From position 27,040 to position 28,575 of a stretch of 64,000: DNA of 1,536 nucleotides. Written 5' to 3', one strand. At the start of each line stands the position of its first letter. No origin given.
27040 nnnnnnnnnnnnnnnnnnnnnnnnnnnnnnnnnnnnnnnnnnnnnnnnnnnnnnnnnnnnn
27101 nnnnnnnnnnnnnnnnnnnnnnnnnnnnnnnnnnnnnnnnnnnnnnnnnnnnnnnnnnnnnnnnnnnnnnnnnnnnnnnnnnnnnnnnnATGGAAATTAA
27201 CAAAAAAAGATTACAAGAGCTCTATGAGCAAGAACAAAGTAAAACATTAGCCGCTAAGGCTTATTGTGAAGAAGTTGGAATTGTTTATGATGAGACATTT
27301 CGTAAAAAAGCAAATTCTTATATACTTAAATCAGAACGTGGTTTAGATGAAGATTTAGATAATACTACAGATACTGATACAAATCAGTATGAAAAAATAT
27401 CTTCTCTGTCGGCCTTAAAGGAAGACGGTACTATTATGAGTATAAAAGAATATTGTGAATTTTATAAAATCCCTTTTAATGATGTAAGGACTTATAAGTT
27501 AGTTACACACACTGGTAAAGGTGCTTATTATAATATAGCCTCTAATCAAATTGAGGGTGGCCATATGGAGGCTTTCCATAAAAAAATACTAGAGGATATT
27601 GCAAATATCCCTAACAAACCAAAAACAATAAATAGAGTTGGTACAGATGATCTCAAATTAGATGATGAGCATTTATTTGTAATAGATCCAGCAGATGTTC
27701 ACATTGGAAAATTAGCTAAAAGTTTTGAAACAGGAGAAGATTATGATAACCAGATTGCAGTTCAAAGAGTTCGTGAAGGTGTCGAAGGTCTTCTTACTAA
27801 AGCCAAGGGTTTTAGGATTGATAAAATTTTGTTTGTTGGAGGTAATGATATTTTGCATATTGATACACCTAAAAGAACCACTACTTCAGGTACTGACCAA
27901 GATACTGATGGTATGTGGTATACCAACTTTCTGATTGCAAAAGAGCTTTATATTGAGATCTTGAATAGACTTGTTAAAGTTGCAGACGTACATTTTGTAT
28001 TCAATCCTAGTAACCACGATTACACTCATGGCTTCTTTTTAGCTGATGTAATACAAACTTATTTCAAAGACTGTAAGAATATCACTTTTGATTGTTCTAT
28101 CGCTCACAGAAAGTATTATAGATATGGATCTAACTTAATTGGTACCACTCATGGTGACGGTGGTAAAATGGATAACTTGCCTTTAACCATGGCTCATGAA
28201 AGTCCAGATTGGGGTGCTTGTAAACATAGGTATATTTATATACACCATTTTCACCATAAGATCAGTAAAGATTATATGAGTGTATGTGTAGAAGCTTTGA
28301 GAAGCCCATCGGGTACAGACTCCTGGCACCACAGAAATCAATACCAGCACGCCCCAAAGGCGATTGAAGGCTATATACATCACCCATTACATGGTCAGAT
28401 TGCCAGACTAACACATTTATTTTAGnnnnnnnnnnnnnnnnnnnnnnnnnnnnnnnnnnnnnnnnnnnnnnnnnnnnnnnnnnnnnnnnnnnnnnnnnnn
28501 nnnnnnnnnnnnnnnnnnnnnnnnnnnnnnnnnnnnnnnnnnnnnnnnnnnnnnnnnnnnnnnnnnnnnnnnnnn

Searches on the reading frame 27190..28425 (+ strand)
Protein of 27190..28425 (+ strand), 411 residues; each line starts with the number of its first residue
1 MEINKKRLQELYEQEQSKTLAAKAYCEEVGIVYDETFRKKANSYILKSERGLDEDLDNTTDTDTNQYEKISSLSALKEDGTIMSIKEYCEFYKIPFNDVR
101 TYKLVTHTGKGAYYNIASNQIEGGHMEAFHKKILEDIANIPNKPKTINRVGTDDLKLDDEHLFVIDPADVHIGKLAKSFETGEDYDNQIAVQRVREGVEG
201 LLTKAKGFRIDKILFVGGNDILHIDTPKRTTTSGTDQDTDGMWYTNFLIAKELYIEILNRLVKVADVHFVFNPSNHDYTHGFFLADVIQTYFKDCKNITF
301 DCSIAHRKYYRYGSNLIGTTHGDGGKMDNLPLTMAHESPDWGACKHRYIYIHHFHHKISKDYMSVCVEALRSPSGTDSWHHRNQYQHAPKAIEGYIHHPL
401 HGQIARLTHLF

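Call 38: search_protein_families(library=phrogs, proteins=[window:27190-28425:+], max_evalue=0.00001)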
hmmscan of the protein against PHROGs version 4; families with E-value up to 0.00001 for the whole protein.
window:27190-28425:+ (411 aa): 4 families
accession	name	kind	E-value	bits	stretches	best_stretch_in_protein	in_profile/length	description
phrog_704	-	DNA, RNA and nucleotide metabolism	7.6e-65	220.5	1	1-409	2-384/390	DNA repair exonuclease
phrog_284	-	DNA, RNA and nucleotide metabolism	7e-16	59.1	1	120-390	89-374/398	exonuclease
phrog_21891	-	unknown function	1.3e-11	46.2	1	281-380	4-103/130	-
phrog_20762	-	unknown function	2.1e-09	38.7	1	304-408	7-112/117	-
